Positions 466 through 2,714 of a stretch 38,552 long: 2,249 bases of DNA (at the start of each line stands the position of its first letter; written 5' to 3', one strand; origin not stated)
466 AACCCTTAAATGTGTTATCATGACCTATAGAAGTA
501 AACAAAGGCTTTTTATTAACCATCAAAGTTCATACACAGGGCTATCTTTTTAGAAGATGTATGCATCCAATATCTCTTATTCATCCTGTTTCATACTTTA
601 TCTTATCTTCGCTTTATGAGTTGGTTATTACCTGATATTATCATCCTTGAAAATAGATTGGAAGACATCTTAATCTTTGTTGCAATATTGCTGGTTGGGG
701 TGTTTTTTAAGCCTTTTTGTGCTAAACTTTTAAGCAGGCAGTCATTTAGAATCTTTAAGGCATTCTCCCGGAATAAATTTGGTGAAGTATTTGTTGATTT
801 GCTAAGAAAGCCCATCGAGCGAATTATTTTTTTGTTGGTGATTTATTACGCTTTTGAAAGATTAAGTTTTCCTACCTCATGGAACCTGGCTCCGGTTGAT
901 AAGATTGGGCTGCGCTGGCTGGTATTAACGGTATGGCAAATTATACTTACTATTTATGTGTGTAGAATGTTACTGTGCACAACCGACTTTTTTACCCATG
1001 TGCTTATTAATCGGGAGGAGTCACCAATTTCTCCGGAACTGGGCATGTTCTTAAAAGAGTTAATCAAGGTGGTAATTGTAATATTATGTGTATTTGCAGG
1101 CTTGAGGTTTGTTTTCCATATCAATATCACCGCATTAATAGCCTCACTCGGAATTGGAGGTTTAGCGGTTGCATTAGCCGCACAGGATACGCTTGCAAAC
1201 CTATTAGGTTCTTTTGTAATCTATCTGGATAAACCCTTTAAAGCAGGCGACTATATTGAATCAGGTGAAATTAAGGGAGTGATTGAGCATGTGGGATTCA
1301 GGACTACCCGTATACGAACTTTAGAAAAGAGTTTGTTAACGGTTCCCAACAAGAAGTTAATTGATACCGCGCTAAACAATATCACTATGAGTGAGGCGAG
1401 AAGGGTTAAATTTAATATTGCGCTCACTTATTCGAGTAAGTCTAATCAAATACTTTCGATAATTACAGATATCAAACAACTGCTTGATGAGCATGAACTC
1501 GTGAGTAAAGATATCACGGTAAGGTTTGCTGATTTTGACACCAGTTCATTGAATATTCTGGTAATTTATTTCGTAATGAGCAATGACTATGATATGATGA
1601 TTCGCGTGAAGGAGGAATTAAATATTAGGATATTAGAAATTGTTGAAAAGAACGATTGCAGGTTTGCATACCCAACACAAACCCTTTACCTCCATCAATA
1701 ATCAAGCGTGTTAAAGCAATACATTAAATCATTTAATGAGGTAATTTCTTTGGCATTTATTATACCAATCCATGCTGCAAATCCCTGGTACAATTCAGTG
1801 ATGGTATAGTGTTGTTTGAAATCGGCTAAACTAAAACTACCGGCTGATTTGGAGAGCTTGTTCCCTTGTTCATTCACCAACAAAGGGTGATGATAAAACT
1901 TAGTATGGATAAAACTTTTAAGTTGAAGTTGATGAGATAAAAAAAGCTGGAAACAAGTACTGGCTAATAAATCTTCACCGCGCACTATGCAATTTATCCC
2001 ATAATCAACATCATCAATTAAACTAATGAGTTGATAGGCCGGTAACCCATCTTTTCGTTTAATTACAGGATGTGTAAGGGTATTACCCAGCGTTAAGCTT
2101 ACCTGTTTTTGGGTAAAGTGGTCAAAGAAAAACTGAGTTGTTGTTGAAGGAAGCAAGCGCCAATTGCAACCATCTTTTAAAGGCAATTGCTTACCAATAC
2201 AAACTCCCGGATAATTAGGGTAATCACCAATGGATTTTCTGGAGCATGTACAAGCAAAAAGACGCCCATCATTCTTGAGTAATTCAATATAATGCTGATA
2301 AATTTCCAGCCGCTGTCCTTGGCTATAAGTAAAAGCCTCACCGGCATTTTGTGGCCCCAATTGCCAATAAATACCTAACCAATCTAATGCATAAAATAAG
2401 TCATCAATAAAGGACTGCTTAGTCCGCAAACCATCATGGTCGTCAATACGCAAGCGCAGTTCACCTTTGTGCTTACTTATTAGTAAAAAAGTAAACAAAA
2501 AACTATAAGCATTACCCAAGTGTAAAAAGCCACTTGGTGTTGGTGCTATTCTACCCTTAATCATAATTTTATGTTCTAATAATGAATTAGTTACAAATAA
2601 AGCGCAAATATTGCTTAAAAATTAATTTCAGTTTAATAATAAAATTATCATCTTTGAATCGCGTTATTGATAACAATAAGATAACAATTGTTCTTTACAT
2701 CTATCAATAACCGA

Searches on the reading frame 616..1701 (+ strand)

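Call 11: search_protein_families(library=pfam, proteins=[window:616-1701:+])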
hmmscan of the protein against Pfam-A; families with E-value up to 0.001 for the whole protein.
window:616-1701:+ (361 aa): 4 families
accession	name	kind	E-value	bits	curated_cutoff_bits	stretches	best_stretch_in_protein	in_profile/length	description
PF00924.24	MS_channel_2nd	-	4.4e-21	75.2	20.2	1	191-257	1-67/68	Mechanosensitive ion channel, beta-domain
PF21082.3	MS_channel_3rd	-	1.3e-12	48.4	21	1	264-348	1-86/88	Mechanosensitive ion channel MscS, C-terminal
PF21088.3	MS_channel_1st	-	6.7e-07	29.6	23.1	1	150-190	2-42/42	Mechanosensitive ion channel, transmembrane helices 2/3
PF24956.1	Msl2-3_C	-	0.00071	20.2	29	0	263-343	2-86/87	Mechanosensitive ion channel protein 2/3 C-terminal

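Call 12: search_protein_families(library=ncbifam, proteins=[window:616-1701:+])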
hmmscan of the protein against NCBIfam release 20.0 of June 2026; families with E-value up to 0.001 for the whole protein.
window:616-1701:+ (361 aa): 6 families
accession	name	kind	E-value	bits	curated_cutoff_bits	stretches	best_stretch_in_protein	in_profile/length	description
NF007662.0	PRK10334.1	subfamily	4.6e-29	101.5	321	1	105-354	34-272/286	small-conductance mechanosensitive channel MscS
NF047602.1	MscsSHelicob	equivalog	7.1e-26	91.2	400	1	141-351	44-250/260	small-conductance mechanosensitive channel MscS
NF047601.1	MscSThanab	equivalog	5.8e-22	78.4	500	1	145-359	67-276/280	small-conductance mechanosensitive channel MscS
NF008438.0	PRK11281.1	equivalog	8.3e-10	37.1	991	1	187-360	918-1089/1113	mechanosensitive channel MscK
NF008180.0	PRK10929.1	equivalog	6.3e-08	30.9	809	1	94-285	828-1014/1109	miniconductance mechanosensitive channel MscM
NF008542.0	PRK11465.1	equivalog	4.8e-05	21.8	596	1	150-244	517-610/741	mechanosensitive channel protein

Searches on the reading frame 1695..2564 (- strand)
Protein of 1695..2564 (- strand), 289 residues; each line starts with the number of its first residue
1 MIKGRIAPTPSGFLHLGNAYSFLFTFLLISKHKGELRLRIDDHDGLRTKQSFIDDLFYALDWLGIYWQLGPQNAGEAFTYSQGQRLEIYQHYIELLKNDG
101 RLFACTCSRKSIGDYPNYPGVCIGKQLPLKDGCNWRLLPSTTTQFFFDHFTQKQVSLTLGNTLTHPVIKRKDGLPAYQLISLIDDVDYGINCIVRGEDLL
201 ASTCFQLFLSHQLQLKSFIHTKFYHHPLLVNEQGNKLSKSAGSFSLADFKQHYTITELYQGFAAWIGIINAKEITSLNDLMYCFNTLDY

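Call 11: search_protein_families(library=pfam, proteins=[window:1695-2564:-])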
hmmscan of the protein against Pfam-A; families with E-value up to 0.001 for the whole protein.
window:1695-2564:- (289 aa): 1 family
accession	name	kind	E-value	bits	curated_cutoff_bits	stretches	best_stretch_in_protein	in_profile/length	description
PF00749.27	tRNA-synt_1c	-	3.9e-34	118.4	23.4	2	2-112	2-104/314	tRNA synthetases class I (E and Q), catalytic domain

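Call 12: search_protein_families(library=ncbifam, proteins=[window:1695-2564:-])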
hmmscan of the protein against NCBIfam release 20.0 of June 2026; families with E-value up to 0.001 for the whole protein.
window:1695-2564:- (289 aa): 10 families
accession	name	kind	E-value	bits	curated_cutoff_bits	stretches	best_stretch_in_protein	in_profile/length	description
NF004314.0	PRK05710.1-3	equivalog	7.9e-54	183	256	1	3-258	8-254/297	tRNA glutamyl-Q(34) synthetase GluQRS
TIGR03838.1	queuosine_YadB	equivalog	9e-54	182.7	276.7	1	3-258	2-251/272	tRNA glutamyl-Q(34) synthetase GluQRS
TIGR00464.1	gltX_bact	equivalog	9.9e-46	156.6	289.95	2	136-285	145-292/470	glutamate--tRNA ligase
NF004315.1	PRK05710.1-4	equivalog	6.8e-44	150.3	250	2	4-113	1-102/274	tRNA glutamyl-Q(34) synthetase GluQRS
NF004313.0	PRK05710.1-2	equivalog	3e-39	135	380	1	3-248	6-253/299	tRNA glutamyl-Q(34) synthetase GluQRS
NF004312.0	PRK05710.1-1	equivalog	9.9e-34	117.1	453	1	4-245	16-245/306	tRNA glutamyl-Q(34) synthetase GluQRS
NF003169.0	PRK04156.1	equivalog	1.8e-17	63.2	516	1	4-115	104-208/567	glutamate--tRNA ligase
TIGR00463.1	gltX_arch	equivalog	4.2e-14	52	401.75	1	5-113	97-196/560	glutamate--tRNA ligase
NF011291.0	PRK14703.1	equivalog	3.7e-12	45.3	681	1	2-78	32-108/769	glutamine--tRNA ligase/YqeY domain fusion protein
TIGR00440.1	glnS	equivalog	6.2e-11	41.9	425.8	1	3-115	2-106/524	glutamine--tRNA ligase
